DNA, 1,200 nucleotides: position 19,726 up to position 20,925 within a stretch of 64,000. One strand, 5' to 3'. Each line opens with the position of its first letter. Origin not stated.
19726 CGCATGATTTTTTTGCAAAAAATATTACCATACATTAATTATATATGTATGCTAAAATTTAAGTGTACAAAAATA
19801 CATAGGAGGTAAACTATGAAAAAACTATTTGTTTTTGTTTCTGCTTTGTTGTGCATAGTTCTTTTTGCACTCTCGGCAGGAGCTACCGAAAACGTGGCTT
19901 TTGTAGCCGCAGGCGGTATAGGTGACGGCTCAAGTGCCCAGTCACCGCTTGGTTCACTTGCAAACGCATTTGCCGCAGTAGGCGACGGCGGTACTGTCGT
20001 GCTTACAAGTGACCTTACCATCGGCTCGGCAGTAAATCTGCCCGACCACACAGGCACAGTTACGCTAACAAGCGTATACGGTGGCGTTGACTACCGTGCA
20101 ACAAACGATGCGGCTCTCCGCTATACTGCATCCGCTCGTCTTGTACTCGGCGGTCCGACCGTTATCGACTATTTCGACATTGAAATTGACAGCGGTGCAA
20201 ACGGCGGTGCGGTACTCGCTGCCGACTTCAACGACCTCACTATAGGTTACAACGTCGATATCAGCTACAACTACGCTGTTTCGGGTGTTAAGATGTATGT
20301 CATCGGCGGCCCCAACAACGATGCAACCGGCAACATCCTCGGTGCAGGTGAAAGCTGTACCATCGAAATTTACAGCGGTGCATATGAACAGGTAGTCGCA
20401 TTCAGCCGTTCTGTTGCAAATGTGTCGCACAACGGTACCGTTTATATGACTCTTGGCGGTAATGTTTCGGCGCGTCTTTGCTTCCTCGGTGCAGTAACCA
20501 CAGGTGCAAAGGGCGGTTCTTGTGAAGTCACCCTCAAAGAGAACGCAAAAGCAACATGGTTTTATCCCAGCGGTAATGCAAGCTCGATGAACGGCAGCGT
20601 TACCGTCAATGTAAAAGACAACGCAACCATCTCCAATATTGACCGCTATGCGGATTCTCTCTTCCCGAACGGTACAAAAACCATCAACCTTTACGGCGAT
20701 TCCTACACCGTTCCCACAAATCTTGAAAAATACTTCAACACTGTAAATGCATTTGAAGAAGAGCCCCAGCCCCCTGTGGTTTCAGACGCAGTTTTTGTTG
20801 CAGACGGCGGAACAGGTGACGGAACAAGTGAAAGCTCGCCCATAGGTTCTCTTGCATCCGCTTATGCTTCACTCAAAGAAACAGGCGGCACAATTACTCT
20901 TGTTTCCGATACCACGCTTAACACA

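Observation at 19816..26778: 2320-aa dockerin-bearing protein that combines polysaccharide-type modules with a VanY/M15B peptidoglycan peptidase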

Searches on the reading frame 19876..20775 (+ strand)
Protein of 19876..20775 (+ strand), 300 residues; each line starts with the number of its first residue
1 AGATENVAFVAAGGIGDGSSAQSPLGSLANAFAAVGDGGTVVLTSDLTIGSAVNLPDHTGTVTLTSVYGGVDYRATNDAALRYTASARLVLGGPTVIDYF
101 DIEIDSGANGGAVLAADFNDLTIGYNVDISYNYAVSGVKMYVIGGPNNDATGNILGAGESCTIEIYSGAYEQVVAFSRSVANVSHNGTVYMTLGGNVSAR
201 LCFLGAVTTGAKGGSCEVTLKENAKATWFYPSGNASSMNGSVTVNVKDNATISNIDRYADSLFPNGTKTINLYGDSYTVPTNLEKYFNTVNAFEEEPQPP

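Call 20: find_homologous_proteins(query=window:19876-20775:+, max_evalue=0.001)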
Query window:19876-20775:+ (300 aa): 6 proteins with E <= 0.001 among 5290 candidates.
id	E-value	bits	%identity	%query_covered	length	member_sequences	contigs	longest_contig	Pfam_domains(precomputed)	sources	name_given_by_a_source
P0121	6.3e-79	284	41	97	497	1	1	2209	-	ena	-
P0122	2.1e-56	210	72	49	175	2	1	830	-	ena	-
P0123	1.4e-16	79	31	82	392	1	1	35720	-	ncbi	-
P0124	2.0e-13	69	33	85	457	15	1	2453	-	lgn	-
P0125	1.1e-12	66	31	80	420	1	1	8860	-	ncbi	-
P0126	7.6e-11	60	29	79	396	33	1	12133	-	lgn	-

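Call 25: search_protein_representatives(protein=window:19876-20775:+)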
Query: 300 residues. Proteins with E-value up to 0.001 (for the whole library): 350; up to 1e-10: 134; up to 1e-30: 21. The best 150 are listed.
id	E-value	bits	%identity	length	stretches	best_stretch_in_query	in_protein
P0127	3.4e-218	738.9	46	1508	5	7-291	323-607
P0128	9.3e-201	681.7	43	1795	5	4-282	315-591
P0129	4.0e-152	522.1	39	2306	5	3-292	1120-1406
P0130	1.6e-148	510.3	40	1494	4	3-290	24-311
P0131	2.6e-134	463.7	39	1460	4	6-292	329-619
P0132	1.7e-127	441.4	37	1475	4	6-293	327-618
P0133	4.3e-126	436.7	45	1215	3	3-295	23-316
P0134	4.4e-125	433.4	38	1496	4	3-296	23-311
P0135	5.9e-114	396.9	43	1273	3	1-290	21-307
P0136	2.7e-105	368.5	39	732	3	3-291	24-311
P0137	8.0e-102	357.1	41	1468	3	3-291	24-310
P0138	9.9e-67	241.9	41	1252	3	1-292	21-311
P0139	2.0e-60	221.2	62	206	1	3-182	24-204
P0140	8.2e-60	219.2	35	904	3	6-280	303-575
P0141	3.2e-53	197.6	38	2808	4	5-292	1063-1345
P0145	2.2e-42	162.0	37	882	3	7-258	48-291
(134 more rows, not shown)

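Call 28: search_protein_families(library=pfam, alignment_id=A2, max_evalue=0.0001)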
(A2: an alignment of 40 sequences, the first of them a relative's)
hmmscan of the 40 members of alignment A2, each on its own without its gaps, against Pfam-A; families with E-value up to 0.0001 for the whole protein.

A. member 1, P0127 (1508 aa): 2 families
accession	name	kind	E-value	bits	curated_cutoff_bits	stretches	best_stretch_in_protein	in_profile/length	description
PF02557.22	VanY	-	1.2e-23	83.8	25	1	1225-1367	3-131/132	D-alanyl-D-alanine carboxypeptidase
PF00404.24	Dockerin_1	-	8.3e-09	36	22.9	1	1453-1505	2-56/57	Dockerin type I domain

B. families by the number of members that match (of 40 scanned): 20 families
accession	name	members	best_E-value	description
PF02557.22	VanY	13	2.7e-28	D-alanyl-D-alanine carboxypeptidase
PF00404.24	Dockerin_1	13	2.4e-11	Dockerin type I domain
PF04616.20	Glyco_hydro_43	7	4.2e-52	Glycosyl hydrolases family 43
PF13472.12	Lipase_GDSL_2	5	9.7e-20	GDSL-like Lipase/Acylhydrolase family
PF00657.28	Lipase_GDSL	5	7.1e-16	GDSL-like Lipase/Acylhydrolase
PF00395.25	SLH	2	1.5e-11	S-layer homology domain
PF00326.27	Peptidase_S9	2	1.8e-10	Prolyl oligopeptidase family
PF17389.8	Bac_rhamnosid6H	1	9.2e-80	Bacterial alpha-L-rhamnosidase 6 hairpin glycosidase domain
PF07833.16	Cu_amine_oxidN1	1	5.5e-55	Copper amine oxidase N-terminal domain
PF17390.7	Bac_rhamnosid_C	1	3.5e-15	Bacterial alpha-L-rhamnosidase C-terminal domain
PF00754.31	F5_F8_type_C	1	1.3e-13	F5/8 type C domain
PF02230.22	Abhydrolase_2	1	2.5e-09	Phospholipase/Carboxylesterase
PF22633.2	F5_F8_type_C_2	1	2.2e-08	NedA-like, galactose-binding domain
PF07554.19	FIVAR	1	8.9e-08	FIVAR domain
PF02095.21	Extensin_1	1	1.7e-06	Extensin-like protein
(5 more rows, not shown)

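Call 54: predict_structure(alignment_id=A3)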
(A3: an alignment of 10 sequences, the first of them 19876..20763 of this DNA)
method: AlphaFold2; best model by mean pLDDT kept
length: 296 residues; sequences in the alignment: 10
mean_pLDDT: 92.3   pTM: 0.91
mean pLDDT of the five models: 92.3, 91.5, 88.9, 88.5, 83.2
residues with pLDDT >= 90: 230; 70-90: 54; 50-70: 9; < 50: 3
segments of 3 or more residues with pLDDT < 50: 1-3
pLDDT, mean of each block of 10 residues (from residue 1): 75 96 97 95 97 95 97 97 95 98 90 96 97 74 92 91 97 94 93 98 92 96 97 84 96 88 89 91 90 78
secondary structure, 60 per line:
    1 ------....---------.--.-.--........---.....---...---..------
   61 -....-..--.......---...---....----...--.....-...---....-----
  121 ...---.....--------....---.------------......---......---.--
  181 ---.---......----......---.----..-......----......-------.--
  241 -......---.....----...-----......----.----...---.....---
elements in order: E7-10 H28-35 E39-43 E47-49 E62-65 H73-77 E81-83 E87-90 E95-97 E100-104 E112-115 E121-123 E127-131 E140-143 E160-165 E169-174 E188-193 E198-203 E215-220 E225-230 E242-247 E251-255 E268-273 E289-293

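Call 56: fold_search(model_id=the predicted structure, library=pdb)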
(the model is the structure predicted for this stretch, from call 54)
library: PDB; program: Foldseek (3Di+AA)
matches with E <= 10: 160; with E <= 0.001: 0
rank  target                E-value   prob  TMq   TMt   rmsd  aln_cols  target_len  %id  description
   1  9rkv_M                6.5e-02  0.35  0.24  0.15  12.8       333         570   12  Agrobacterium phage 7-7-1 tail fibers (released 2025-12-10)
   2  5awf_E                1.0e-01  0.13  0.18  0.16  16.3       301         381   10  Crystal structure of SufB-SufC-SufD complex from Escherichia coli (released 2015-11-11)
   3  3p4g_B                1.2e-01  0.16  0.24  0.23  13.9       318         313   12  X-ray crystal structure of a hyperactive, Ca2+-dependent, beta-helical antifreeze protein from an Antarctic bacterium (released 2011-04-27)
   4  5awg_B                1.2e-01  0.16  0.21  0.18  18.8       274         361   10  Crystal structure of Hg-bound SufB-SufC-SufD complex from Escherichia coli (released 2015-11-11)
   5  5c1c                  1.4e-01  0.16  0.23  0.22  13.5       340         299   10  Crystal Structure of the Pectin Methylesterase from Aspergillus niger in Deglycosylated Form (released 2015-07-01)
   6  5awg_F                2.9e-01  0.08  0.17  0.15  17.8       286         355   11  Crystal structure of Hg-bound SufB-SufC-SufD complex from Escherichia coli (released 2015-11-11)
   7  6mzp_A                3.5e-01  0.05  0.14  0.13  19.6       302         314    7  Zebrafish betaglycan orphan domain structure from orthorhombic crystal form (released 2019-08-21)
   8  3p4g_C                3.7e-01  0.08  0.18  0.18  14.4       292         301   15  X-ray crystal structure of a hyperactive, Ca2+-dependent, beta-helical antifreeze protein from an Antarctic bacterium (released 2011-04-27)
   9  7o7t                  4.7e-01  0.25  0.35  0.18  10.0       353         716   14  Structure of the PL6 family alginate lyase Patl3640 from Pseudoalteromonas atlantica T6c in complex with 4-deoxy-L-eryth (released 2021-07-28)
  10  6a40_A                5.2e-01  0.07  0.20  0.14  16.1       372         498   12  complex structure of Alginate lyase AlyF-OU02 with G4 (released 2019-05-01)
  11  3p4g_D                5.4e-01  0.10  0.25  0.24  13.4       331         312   13  X-ray crystal structure of a hyperactive, Ca2+-dependent, beta-helical antifreeze protein from an Antarctic bacterium (released 2011-04-27)
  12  1ee6                  6.0e-01  0.11  0.21  0.28  13.7       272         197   10  CRYSTAL STRUCTURE OF PECTATE LYASE FROM BACILLUS SP. STRAIN KSM-P15. (released 2001-01-31)
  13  5awf_A                6.3e-01  0.05  0.17  0.15  18.1       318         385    9  Crystal structure of SufB-SufC-SufD complex from Escherichia coli (released 2015-11-11)
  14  3wwg_A                6.6e-01  0.08  0.21  0.15  14.2       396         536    8  Crystal structure of the N-glycan-deficient variant N448A of isopullulanase complexed with isopanose (released 2014-11-12)
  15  6mzp_B                6.6e-01  0.04  0.14  0.14  18.1       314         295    7  Zebrafish betaglycan orphan domain structure from orthorhombic crystal form (released 2019-08-21)
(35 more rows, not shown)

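Call 67: list_cluster_members(proteins=[P0127, P0128, P0129, P0130, P0131, P0132, P0133, P0134, P0135, P0145])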
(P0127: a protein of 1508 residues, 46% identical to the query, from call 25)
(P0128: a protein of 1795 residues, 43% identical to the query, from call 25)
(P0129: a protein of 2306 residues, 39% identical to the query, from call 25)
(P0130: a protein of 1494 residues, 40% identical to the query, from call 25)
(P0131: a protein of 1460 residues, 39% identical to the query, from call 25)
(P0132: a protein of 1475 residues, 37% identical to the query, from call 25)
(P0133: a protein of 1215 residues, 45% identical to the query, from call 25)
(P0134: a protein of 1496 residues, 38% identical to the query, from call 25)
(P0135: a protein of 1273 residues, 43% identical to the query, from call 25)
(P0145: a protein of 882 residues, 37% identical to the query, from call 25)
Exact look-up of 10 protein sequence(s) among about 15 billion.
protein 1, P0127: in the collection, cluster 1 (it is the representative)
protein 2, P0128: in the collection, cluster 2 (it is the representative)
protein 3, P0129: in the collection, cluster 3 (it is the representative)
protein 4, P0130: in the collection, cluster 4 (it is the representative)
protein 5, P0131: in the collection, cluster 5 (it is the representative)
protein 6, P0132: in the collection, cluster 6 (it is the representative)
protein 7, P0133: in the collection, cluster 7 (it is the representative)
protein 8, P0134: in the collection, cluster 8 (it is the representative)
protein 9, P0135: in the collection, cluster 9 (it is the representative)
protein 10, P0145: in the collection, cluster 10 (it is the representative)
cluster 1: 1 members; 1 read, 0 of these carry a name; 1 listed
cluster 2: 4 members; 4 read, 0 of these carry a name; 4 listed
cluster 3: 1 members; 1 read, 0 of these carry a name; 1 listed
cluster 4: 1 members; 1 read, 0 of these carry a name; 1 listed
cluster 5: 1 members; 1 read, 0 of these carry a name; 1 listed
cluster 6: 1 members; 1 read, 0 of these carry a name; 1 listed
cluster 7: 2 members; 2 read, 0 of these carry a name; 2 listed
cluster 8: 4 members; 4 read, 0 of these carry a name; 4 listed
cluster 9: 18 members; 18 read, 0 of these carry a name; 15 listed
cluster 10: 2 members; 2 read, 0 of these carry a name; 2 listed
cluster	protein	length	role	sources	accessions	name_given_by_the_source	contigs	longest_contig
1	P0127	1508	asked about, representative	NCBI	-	-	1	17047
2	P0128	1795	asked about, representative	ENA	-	-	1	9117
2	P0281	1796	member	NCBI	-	-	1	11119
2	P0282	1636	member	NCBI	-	-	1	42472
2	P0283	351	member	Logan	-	-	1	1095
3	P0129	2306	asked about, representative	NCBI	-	-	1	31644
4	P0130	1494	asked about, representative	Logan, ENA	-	-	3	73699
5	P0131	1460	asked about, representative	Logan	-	-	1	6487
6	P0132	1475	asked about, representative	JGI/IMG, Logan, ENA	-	-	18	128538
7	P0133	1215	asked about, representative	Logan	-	-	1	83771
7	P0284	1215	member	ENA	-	-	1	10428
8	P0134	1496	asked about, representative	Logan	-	-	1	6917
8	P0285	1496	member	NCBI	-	-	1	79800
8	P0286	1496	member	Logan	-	-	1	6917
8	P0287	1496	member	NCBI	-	-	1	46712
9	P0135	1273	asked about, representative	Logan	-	-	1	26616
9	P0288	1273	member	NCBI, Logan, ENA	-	-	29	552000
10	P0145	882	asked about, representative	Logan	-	-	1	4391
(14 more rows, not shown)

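Call 70: fold_search(model_id=the predicted structure, library=viral)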
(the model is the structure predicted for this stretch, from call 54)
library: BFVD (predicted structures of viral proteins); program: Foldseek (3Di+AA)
matches with E <= 10: 422; with E <= 0.001: 0
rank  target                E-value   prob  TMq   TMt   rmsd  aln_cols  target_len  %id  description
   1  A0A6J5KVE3            4.9e-03  0.98  0.40  0.13  10.1       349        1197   14  Major tropism determinant N-terminal domain-containing protein [uncultured Caudovirales phage]
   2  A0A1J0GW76            1.0e-02  0.92  0.34  0.20  12.8       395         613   13  Collagen triple helix repeat-containing protein [Streptomyces phage BRock]
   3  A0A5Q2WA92            1.2e-02  0.21  0.16  0.05  18.6       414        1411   10  (no name in the UniProt tables at hand)
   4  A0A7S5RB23            3.9e-02  0.97  0.44  0.22   8.7       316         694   12  (no name in the UniProt tables at hand)
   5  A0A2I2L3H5            6.0e-02  0.69  0.35  0.28  10.7       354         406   12  Uncharacterized protein [Orpheovirus IHUMI-LCC2]
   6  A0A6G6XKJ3            6.3e-02  0.57  0.34  0.20  12.3       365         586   12  (no name in the UniProt tables at hand)
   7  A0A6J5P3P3            8.1e-02  0.41  0.28  0.15  13.5       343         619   14  Pectate lyase superfamily protein [uncultured Caudovirales phage]
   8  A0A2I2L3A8            8.5e-02  0.63  0.35  0.20  13.8       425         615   11  Uncharacterized protein [Orpheovirus IHUMI-LCC2]
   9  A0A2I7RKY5            8.9e-02  0.54  0.30  0.16  10.0       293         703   13  (no name in the UniProt tables at hand)
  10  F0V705                1.0e-01  0.85  0.43  0.20   9.3       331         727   13  Probable tail spike protein [Pseudomonas phage phi15]
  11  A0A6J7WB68            1.2e-01  0.69  0.40  0.22  11.7       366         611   13  C1q domain containing protein [uncultured Caudovirales phage]
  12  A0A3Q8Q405            1.5e-01  0.82  0.26  0.16  10.6       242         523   12  Uncharacterized protein [Sulfolobales Beppu rod-shaped virus 1]
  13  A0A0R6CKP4            1.5e-01  0.47  0.34  0.22   8.4       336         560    9  Tail protein [Citrobacter phage CVT22]
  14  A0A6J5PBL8            1.8e-01  0.30  0.29  0.18  12.3       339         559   15  Uncharacterized protein [uncultured Caudovirales phage]
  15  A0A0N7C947            1.9e-01  0.47  0.34  0.29   8.6       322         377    9  (no name in the UniProt tables at hand)
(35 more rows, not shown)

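Call 71: search_protein_families(library=pfam, proteins=[window:19876-20763:+], max_evalue=10)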
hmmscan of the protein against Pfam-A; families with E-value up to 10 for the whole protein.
window:19876-20763:+ (296 aa): 1 family
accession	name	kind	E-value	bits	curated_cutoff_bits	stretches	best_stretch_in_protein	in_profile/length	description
PF11411.13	DNA_ligase_IV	-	0.072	13.6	22.1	1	273-283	12-22/34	DNA ligase IV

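Call 73: find_encoding_contigs(protein=P0132, flank=8000, max_places=2)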
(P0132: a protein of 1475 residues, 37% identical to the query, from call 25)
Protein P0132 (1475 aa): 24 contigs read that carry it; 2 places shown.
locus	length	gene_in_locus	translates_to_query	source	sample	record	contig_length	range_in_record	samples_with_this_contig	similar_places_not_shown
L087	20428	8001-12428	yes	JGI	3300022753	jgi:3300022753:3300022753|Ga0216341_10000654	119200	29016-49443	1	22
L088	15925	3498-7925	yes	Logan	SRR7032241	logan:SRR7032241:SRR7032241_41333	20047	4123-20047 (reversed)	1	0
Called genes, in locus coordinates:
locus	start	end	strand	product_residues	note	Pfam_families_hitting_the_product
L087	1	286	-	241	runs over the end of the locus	-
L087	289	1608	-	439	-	PF17820:PDZ_6, PF19238:Radical_SAM_2, PF04459:DUF512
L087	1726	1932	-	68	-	PF12844:HTH_19, PF01381:HTH_3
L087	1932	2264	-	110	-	PF20040:DUF6442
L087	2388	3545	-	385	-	PF00389:2-Hacid_dh, PF02826:2-Hacid_dh_C, PF03446:NAD_binding_2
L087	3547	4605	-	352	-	PF00266:Aminotran_5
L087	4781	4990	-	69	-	PF04070:DUF378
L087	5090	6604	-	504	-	PF12673:SipL (weak)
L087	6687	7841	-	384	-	PF13377:Peripla_BP_3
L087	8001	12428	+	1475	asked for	PF02557:VanY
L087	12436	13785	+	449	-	PF01546:Peptidase_M20, PF07687:M20_dimer (weak)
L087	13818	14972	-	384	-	PF13377:Peripla_BP_3 (faint)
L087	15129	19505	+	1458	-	PF02557:VanY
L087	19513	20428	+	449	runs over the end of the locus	PF01546:Peptidase_M20, PF07687:M20_dimer (weak)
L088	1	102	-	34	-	?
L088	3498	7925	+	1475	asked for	PF02557:VanY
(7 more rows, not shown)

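Call 74: find_encoding_contigs(protein=P0288, flank=8000, max_places=2)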
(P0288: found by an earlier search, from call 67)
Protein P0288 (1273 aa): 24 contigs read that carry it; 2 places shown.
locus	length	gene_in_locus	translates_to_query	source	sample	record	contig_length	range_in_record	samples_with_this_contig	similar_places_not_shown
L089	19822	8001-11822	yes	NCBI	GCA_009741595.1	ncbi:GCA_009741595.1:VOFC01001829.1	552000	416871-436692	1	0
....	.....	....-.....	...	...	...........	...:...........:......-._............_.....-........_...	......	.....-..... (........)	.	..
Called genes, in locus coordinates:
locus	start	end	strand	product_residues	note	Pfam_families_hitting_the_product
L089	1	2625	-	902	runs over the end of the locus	PF17854:FtsK_alpha, PF01580:FtsK_SpoIIIE, PF09397:FtsK_gamma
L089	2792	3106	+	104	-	PF01925:TauE (weak)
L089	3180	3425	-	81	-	-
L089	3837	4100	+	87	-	PF00312:Ribosomal_S15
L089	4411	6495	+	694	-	PF01138:RNase_PH, PF03725:RNase_PH_C, PF03726:PNPase, PF01138:RNase_PH, PF00013:KH_1, PF00575:S1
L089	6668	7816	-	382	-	PF13377:Peripla_BP_3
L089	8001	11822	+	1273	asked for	PF02557:VanY, PF00404:Dockerin_1 (weak)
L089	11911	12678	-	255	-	PF01113:DapB_N, PF05173:DapB_C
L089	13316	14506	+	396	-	PF01497:Peripla_BP_2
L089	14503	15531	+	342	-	PF01032:FecCD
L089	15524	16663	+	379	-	PF00005:ABC_tran, PF13304:AAA_21 (faint), PF27219:MJ0874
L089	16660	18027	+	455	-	PF01656:CbiA, PF13500:AAA_26 (faint), PF07685:GATase_3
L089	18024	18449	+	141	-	PF02570:CbiC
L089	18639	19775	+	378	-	PF01888:CbiD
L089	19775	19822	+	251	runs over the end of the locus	PF00590:TP_methylase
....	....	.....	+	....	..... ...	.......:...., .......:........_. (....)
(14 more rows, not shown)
